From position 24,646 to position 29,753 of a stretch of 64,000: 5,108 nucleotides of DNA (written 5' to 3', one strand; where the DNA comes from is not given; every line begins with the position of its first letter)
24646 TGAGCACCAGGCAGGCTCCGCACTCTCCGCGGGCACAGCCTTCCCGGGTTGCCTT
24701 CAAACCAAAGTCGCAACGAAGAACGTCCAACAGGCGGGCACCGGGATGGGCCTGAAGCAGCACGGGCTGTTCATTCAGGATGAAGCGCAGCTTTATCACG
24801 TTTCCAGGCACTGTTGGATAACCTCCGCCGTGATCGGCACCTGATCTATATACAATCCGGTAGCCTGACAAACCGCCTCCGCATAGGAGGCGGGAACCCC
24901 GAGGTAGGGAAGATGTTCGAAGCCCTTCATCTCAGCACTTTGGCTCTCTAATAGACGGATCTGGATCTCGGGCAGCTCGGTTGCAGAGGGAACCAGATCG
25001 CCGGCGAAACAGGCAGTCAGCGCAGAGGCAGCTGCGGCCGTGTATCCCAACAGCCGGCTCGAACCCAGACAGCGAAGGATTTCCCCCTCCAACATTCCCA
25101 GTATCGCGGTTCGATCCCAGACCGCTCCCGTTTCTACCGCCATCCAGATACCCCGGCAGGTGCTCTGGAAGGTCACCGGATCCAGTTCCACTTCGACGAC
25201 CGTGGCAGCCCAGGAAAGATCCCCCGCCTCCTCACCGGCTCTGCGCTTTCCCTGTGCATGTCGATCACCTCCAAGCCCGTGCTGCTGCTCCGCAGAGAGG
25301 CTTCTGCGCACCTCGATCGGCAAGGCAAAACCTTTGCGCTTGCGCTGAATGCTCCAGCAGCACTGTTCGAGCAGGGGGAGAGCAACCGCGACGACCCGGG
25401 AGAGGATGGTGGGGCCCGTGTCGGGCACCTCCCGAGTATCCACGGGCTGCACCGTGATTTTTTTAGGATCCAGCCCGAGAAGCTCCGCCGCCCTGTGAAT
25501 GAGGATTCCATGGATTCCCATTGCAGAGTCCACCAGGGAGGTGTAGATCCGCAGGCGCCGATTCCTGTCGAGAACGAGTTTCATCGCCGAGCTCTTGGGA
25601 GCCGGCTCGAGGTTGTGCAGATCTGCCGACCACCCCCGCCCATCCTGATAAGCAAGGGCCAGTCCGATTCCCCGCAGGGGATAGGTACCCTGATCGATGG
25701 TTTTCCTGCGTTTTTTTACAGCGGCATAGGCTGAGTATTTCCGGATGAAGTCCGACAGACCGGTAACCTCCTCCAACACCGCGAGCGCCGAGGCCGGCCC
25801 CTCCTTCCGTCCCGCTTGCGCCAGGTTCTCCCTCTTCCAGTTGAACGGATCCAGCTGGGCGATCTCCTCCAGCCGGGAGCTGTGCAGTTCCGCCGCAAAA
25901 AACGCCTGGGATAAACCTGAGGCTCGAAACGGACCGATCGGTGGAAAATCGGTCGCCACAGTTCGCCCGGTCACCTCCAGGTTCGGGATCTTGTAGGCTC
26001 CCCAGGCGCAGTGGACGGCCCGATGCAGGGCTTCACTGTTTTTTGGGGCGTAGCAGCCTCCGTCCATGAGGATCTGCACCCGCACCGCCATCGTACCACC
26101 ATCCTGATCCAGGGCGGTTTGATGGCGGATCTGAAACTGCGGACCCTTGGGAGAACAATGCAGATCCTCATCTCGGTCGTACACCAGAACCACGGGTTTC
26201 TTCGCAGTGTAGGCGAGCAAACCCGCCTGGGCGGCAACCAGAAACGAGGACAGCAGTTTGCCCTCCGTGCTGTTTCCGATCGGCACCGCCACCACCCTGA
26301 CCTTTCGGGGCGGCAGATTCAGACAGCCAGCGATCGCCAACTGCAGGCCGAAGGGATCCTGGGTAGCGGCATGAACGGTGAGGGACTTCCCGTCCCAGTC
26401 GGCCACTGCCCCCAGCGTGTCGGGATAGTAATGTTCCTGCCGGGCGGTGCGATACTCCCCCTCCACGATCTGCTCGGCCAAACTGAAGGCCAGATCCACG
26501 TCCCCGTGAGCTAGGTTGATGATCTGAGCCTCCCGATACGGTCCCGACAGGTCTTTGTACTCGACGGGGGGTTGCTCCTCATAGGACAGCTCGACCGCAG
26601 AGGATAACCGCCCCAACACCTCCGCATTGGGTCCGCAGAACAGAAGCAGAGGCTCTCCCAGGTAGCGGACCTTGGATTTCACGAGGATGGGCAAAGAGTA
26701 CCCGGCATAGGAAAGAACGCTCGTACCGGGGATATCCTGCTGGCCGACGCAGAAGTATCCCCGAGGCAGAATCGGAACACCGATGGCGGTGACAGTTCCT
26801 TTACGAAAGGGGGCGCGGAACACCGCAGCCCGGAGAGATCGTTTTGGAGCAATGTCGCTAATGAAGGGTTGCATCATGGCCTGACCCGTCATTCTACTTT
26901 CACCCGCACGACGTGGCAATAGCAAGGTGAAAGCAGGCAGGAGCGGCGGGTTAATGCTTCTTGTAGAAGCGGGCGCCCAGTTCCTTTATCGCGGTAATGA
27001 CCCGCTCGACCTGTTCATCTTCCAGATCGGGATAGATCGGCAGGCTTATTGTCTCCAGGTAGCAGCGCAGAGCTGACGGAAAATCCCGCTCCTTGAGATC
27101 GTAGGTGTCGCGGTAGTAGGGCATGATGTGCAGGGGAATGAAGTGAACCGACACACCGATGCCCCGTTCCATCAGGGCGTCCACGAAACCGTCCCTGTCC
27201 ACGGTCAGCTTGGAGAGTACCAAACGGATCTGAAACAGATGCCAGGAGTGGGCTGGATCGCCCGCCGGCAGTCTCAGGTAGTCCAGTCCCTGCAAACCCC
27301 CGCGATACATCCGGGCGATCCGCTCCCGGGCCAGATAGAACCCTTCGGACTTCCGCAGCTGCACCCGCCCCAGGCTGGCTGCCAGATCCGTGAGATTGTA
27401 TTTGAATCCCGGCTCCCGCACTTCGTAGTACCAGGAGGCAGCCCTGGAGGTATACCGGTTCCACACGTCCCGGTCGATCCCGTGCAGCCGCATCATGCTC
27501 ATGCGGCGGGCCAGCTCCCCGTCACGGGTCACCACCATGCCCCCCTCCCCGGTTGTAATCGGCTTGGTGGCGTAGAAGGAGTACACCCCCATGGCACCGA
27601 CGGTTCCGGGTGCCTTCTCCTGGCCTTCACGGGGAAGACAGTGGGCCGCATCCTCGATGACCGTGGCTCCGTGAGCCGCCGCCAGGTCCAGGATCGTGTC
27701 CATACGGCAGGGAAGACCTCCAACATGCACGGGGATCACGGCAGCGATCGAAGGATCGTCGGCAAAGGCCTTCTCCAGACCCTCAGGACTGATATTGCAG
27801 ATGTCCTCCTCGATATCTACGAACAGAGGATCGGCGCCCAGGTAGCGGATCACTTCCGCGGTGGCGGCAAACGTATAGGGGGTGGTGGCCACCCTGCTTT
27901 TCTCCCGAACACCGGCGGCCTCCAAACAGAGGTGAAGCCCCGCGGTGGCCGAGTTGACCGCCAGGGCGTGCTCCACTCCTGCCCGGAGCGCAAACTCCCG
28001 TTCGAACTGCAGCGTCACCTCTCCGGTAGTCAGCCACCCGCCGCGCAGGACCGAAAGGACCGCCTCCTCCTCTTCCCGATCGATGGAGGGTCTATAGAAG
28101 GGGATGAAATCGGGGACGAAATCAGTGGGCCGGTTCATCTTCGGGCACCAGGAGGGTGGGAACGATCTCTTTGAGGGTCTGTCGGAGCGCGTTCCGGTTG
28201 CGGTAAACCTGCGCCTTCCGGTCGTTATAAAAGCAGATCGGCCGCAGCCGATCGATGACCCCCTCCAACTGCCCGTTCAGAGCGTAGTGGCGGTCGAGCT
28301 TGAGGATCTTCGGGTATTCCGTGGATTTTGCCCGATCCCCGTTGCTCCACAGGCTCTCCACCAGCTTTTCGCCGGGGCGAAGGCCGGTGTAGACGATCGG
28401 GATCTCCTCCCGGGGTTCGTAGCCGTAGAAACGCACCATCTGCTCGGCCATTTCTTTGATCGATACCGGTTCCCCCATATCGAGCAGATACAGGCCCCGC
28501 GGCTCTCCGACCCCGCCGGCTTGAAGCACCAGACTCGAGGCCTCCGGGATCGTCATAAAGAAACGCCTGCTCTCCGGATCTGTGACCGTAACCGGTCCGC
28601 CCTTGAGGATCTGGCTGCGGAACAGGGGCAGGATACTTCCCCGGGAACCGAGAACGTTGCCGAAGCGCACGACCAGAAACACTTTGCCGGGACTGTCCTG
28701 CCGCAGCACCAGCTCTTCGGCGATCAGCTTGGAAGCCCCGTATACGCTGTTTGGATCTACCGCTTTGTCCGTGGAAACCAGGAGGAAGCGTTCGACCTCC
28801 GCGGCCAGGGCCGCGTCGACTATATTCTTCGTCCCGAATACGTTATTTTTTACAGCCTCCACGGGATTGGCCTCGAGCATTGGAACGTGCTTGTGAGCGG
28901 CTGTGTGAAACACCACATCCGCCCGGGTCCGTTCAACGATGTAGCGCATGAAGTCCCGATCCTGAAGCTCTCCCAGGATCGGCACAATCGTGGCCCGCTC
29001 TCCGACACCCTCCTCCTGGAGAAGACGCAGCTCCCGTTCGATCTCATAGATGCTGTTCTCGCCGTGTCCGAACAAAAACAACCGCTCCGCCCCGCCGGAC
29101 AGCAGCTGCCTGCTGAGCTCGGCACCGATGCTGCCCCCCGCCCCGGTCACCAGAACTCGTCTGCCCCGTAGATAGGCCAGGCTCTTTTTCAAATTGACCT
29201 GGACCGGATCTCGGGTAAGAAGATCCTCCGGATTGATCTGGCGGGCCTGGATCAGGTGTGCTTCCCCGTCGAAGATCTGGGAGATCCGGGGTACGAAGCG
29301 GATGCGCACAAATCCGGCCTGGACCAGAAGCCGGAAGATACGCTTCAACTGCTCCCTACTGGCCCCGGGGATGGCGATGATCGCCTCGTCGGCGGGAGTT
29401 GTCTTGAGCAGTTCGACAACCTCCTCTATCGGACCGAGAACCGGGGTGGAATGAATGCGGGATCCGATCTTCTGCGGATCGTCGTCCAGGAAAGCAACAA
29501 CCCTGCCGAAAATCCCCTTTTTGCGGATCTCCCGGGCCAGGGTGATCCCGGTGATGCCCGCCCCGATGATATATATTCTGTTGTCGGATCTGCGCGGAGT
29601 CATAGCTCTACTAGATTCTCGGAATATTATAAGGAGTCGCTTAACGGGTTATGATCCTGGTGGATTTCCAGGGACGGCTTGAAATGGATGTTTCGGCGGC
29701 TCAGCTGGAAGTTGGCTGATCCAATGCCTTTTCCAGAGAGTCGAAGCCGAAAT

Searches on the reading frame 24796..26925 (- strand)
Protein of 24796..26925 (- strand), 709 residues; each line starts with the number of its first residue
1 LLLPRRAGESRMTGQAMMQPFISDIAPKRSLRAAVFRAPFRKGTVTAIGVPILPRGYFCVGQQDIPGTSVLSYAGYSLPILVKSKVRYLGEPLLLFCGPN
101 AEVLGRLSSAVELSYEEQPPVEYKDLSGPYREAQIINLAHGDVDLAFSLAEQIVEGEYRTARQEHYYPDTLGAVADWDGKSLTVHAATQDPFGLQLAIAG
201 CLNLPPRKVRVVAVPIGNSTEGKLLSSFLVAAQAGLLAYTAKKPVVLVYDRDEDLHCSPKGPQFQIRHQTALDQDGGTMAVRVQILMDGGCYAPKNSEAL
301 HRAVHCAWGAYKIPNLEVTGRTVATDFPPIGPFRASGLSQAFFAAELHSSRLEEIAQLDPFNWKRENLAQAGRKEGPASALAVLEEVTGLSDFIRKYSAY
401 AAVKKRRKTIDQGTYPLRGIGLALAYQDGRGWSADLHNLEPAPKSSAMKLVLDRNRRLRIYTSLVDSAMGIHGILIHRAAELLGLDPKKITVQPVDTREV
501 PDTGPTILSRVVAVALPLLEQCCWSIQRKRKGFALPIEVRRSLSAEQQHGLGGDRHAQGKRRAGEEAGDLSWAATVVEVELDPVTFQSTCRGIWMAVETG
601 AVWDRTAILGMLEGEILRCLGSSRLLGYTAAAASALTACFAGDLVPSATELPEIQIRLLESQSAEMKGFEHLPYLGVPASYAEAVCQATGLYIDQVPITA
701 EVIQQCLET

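Call 44: search_protein_families(library=pfam, proteins=[window:24796-26925:-], max_evalue=0.00001)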
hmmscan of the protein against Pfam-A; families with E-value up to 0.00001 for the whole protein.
window:24796-26925:- (709 aa): 2 families
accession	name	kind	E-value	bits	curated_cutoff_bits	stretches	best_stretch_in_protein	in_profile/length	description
PF02738.23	MoCoBD_1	-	4.6e-51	173.7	27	1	134-368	8-244/244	Molybdopterin cofactor-binding domain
PF20256.3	MoCoBD_2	-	6e-15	55.9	27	1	395-623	3-253/283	Molybdopterin cofactor-binding domain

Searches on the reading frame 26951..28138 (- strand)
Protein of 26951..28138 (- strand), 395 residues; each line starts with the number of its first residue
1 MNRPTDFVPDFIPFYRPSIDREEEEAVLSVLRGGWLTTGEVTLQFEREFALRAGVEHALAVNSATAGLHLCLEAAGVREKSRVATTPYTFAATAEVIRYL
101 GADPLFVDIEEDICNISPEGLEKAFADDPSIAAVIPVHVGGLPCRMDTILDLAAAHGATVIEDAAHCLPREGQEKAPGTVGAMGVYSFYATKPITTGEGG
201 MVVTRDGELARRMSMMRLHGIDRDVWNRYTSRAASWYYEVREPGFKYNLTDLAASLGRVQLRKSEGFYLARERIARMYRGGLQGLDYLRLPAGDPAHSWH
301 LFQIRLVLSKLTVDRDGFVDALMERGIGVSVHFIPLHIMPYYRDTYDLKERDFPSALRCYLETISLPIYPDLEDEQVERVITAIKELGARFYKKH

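Call 44: search_protein_families(library=pfam, proteins=[window:26951-28138:-], max_evalue=0.00001)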
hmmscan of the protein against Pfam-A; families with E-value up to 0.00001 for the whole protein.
window:26951-28138:- (395 aa): 1 family
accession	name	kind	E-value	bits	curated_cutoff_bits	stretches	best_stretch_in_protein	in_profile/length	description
PF01041.23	DegT_DnrJ_EryC1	-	6e-109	365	19.8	1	18-384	2-359/360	DegT/DnrJ/EryC1/StrS aminotransferase family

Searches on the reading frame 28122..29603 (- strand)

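Call 44: search_protein_families(library=pfam, proteins=[window:28122-29603:-], max_evalue=0.00001)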
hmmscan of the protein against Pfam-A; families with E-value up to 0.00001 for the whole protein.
window:28122-29603:- (493 aa): 9 families
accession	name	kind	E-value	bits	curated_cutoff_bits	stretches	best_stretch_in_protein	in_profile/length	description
PF02719.21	Polysacc_synt_2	-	4.9e-104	348.1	20.2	1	150-435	1-290/293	Polysaccharide biosynthesis protein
PF01370.27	Epimerase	-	1.4e-22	80.7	20.9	1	150-352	1-214/240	NAD dependent epimerase/dehydratase family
PF16363.11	GDP_Man_Dehyd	-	1.1e-18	68.2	27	1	151-321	1-187/332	GDP-mannose 4,6 dehydratase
PF04321.23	RmlD_sub_bind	-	3.2e-14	53.1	27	1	149-323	2-157/287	RmlD substrate binding domain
PF01073.25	3Beta_HSD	-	3e-10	40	22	1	151-287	1-125/280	3-beta hydroxysteroid dehydrogenase/isomerase family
PF07993.18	NAD_binding_4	-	8e-10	38.7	20.1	1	152-285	1-143/258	Male sterility protein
PF13727.12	CoA_binding_3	-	6.1e-08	33.3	25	1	12-105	82-175/175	CoA-binding domain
PF08659.16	KR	-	5.1e-06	27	22.6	1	150-277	3-135/180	KR domain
PF13460.12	NAD_binding_10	-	6.8e-06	26.5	27.2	0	154-283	1-103/184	NAD(P)H-binding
